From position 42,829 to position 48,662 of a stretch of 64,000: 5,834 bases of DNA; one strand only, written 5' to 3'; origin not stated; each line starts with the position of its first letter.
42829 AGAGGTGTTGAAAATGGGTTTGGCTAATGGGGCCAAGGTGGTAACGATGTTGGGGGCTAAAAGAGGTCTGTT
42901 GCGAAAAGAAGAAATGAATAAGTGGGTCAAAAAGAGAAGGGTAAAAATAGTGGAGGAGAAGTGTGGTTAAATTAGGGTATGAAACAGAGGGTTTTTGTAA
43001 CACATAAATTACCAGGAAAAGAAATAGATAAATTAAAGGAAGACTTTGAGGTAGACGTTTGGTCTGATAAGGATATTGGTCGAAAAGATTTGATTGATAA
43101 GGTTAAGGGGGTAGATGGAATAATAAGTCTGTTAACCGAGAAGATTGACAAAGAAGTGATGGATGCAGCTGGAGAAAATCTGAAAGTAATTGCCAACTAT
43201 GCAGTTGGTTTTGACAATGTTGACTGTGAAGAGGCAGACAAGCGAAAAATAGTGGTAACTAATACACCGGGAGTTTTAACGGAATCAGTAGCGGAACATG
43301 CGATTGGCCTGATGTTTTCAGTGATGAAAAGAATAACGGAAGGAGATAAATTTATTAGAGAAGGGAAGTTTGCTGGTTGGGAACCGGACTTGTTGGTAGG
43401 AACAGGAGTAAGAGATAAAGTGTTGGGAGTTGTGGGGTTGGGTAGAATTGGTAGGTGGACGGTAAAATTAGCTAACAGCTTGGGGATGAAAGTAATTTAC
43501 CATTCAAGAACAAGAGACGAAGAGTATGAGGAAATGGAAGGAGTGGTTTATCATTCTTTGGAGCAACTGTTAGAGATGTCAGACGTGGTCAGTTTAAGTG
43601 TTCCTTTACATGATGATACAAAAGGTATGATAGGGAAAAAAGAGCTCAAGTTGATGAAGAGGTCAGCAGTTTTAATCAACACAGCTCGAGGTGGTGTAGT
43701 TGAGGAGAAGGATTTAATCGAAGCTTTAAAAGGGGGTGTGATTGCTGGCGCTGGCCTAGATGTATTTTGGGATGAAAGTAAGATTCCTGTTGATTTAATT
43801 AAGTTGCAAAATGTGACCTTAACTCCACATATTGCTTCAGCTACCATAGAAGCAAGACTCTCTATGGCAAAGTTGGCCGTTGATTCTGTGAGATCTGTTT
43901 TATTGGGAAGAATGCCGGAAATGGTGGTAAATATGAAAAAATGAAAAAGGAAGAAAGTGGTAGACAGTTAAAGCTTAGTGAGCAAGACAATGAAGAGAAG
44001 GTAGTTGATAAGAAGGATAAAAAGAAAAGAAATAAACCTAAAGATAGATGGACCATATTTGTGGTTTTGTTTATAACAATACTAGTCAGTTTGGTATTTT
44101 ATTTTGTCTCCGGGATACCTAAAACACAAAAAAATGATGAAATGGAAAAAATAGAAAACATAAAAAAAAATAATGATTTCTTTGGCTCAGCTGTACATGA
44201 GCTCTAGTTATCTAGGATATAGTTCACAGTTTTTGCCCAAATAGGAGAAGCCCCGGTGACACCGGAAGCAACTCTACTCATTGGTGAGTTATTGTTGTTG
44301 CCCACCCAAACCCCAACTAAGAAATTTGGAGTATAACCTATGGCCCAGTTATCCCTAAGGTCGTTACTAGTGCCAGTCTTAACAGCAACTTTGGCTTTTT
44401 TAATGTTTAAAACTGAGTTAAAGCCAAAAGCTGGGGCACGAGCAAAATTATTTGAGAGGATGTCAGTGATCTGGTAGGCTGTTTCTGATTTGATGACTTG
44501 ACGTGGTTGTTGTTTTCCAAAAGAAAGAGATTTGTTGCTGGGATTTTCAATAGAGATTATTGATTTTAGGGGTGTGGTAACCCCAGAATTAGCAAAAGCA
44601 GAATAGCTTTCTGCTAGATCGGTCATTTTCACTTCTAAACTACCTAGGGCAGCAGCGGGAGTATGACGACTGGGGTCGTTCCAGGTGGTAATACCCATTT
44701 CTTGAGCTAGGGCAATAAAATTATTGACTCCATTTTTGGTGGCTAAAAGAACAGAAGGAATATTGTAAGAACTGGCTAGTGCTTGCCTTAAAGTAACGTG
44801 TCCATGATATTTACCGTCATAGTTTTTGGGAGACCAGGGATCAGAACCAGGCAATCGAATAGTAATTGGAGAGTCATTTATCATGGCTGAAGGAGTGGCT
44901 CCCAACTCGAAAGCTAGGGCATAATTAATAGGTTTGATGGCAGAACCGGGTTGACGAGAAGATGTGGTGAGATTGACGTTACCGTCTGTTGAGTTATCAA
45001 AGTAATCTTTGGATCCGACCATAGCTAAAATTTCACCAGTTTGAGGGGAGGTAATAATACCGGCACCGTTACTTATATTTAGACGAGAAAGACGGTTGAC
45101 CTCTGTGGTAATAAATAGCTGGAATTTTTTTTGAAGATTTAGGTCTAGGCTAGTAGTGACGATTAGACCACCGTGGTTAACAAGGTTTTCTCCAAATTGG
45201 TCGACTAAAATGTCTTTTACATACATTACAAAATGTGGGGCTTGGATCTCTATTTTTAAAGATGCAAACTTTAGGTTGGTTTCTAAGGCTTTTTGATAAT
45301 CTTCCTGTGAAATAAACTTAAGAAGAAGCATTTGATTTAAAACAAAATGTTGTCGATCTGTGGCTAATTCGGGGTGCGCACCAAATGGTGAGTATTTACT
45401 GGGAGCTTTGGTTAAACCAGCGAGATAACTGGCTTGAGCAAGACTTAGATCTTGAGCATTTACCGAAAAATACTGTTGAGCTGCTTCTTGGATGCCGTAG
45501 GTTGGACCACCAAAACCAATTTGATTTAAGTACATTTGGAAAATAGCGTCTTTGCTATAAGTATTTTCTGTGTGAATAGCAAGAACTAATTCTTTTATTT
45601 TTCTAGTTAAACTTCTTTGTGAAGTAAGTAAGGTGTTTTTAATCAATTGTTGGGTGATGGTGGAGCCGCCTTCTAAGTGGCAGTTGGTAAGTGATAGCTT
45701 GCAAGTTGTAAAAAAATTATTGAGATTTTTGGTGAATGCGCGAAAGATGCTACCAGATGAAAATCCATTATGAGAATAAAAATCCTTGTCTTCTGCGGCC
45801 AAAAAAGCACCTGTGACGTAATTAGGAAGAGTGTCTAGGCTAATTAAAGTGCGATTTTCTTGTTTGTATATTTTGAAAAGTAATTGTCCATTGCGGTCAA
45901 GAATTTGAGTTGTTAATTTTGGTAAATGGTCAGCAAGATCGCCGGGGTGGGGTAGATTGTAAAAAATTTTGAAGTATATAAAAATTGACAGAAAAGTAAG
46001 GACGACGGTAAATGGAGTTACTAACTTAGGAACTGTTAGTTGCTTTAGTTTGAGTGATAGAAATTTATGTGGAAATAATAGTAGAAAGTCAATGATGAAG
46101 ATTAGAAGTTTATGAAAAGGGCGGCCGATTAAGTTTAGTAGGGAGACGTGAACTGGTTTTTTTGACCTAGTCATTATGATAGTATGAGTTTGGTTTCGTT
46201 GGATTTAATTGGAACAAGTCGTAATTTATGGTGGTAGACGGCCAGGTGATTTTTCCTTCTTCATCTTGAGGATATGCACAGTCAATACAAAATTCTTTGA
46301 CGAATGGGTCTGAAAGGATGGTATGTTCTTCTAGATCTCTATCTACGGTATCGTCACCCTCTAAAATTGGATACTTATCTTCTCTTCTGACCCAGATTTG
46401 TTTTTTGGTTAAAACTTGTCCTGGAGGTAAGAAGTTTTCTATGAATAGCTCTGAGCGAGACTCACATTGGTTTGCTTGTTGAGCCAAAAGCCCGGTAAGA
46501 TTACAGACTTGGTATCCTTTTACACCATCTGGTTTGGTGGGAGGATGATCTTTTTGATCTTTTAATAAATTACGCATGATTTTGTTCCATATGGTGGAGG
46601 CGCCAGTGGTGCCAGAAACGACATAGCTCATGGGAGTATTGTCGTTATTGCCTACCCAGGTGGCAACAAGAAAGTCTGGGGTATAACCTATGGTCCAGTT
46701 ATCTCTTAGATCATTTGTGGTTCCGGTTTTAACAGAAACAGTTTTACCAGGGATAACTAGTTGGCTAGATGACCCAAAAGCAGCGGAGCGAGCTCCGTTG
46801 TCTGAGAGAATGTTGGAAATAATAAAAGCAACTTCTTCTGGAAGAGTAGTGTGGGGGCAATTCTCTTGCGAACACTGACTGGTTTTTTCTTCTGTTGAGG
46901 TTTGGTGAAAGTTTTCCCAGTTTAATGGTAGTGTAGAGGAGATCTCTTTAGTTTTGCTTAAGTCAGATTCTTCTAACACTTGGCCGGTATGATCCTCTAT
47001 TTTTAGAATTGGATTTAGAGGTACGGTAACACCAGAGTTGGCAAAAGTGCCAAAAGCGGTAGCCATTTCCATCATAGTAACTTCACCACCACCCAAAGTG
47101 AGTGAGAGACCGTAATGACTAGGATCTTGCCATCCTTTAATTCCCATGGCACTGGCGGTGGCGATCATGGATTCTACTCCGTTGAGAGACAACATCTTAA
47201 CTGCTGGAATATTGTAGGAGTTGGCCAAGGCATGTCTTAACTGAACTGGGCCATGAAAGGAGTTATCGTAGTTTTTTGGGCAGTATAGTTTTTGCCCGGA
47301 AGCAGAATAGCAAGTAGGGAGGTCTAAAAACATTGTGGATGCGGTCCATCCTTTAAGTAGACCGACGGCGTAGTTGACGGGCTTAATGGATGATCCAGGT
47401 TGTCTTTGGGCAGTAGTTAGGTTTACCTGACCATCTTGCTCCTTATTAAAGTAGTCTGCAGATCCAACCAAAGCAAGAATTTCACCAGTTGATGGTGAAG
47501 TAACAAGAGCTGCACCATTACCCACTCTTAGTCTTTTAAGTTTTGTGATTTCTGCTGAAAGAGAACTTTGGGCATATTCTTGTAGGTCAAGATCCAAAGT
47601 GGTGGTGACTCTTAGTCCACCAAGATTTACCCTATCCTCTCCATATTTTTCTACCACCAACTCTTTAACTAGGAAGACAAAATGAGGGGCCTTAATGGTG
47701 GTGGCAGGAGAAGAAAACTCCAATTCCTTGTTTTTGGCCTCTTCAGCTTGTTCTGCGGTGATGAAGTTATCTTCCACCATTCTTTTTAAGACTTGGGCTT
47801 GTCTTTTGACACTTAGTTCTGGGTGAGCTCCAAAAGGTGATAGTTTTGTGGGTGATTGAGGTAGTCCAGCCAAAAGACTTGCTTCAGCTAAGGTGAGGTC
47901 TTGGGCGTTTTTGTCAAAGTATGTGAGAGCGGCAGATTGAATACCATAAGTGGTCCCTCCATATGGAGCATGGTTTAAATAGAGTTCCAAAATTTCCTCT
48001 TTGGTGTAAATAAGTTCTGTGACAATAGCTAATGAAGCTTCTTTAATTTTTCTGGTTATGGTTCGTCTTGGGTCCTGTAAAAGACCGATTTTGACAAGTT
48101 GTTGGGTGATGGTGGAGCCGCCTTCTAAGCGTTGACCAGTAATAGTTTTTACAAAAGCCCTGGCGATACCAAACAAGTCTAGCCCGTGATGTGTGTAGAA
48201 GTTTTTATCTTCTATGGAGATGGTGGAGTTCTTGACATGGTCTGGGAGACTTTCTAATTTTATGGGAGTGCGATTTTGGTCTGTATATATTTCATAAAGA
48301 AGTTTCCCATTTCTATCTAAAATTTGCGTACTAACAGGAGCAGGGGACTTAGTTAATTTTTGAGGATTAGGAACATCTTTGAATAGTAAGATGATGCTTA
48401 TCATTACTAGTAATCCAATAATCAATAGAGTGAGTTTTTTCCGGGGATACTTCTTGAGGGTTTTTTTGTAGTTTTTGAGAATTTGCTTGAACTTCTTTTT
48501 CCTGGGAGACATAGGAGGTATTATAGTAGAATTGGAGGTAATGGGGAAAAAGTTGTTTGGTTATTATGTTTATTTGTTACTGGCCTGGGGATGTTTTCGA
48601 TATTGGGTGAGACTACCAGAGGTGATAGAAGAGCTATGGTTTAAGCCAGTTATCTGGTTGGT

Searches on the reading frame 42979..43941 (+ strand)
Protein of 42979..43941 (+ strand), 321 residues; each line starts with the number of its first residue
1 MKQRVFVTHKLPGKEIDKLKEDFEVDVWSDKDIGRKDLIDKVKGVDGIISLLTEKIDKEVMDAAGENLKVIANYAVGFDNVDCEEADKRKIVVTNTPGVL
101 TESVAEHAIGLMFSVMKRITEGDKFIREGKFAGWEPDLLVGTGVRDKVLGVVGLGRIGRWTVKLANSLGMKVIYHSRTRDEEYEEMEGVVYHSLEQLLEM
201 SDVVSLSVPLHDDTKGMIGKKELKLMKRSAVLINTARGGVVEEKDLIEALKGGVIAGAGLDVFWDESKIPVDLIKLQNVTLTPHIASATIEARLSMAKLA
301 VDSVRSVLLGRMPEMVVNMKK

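Call 70: search_protein_families(library=pfam, proteins=[window:42979-43941:+], max_evalue=0.0001)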
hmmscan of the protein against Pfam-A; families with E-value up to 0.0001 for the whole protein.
window:42979-43941:+ (321 aa): 3 families
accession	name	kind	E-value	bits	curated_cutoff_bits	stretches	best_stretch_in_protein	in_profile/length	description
PF02826.25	2-Hacid_dh_C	-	2.4e-57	193.6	25.1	1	109-286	1-178/178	D-isomer specific 2-hydroxyacid dehydrogenase, NAD binding domain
PF00389.36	2-Hacid_dh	-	2.8e-32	111.6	24.6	1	5-318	1-134/134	D-isomer specific 2-hydroxyacid dehydrogenase, catalytic domain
PF03446.21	NAD_binding_2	-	8.4e-05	23.1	21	0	149-250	2-107/161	NAD binding domain of 6-phosphogluconate dehydrogenase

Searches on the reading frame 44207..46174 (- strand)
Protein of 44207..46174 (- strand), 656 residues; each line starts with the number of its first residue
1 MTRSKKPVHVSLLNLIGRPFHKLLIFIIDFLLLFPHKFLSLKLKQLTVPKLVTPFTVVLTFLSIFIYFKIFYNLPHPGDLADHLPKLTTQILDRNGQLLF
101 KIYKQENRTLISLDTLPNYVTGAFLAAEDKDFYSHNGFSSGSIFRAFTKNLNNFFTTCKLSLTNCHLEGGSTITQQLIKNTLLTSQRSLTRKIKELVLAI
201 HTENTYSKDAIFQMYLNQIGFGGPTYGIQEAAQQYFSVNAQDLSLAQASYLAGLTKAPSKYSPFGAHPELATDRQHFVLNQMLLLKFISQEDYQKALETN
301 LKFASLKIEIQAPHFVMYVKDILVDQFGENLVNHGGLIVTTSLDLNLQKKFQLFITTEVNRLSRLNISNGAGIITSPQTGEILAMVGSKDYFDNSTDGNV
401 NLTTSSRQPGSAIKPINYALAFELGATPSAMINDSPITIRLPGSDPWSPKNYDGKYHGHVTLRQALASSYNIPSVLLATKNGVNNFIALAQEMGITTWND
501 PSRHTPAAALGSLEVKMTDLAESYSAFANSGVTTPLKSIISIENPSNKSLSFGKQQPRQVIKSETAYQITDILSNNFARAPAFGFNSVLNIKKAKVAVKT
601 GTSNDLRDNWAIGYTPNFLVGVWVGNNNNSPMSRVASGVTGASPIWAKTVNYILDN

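Call 7: search_protein_families(library=pfam, proteins=[window:44207-46174:-], max_evalue=0.001)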
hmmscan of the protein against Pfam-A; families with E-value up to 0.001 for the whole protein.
window:44207-46174:- (656 aa): 2 families
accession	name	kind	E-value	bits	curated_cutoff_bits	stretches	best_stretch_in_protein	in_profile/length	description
PF00912.28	Transgly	-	2e-56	190.7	27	1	96-282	2-177/178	Transglycosylase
PF00905.27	Transpeptidase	-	5.6e-26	91.9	22.1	1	371-628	2-282/299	Penicillin binding protein transpeptidase domain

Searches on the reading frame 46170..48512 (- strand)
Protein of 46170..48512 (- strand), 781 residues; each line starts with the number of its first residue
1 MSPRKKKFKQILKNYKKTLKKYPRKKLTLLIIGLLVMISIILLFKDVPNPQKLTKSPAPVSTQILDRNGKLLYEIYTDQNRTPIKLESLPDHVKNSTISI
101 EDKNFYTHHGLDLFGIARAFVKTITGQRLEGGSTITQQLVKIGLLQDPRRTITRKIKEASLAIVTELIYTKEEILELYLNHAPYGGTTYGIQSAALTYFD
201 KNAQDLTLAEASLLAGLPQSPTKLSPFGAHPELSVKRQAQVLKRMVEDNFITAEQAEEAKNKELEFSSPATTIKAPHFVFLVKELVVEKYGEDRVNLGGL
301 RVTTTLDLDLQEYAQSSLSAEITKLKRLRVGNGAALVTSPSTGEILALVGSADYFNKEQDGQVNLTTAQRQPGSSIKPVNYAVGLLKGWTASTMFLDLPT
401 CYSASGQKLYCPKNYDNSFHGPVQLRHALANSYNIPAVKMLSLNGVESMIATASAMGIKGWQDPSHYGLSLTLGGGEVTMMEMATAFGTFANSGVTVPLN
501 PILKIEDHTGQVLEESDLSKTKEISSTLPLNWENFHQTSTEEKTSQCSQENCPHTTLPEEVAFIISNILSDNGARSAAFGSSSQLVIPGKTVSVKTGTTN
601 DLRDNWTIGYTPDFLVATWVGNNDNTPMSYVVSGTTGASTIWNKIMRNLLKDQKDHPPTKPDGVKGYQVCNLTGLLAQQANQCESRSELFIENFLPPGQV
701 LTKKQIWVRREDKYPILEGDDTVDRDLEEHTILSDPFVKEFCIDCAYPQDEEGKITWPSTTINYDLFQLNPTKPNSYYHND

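Call 7: search_protein_families(library=pfam, proteins=[window:46170-48512:-], max_evalue=0.001)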
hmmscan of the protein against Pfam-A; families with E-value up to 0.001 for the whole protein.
window:46170-48512:- (781 aa): 2 families
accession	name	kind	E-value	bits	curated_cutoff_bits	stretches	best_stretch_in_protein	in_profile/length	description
PF00912.28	Transgly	-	2.8e-59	200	27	1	69-245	2-177/178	Transglycosylase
PF00905.27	Transpeptidase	-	1.1e-18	68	22.1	1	333-627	1-282/299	Penicillin binding protein transpeptidase domain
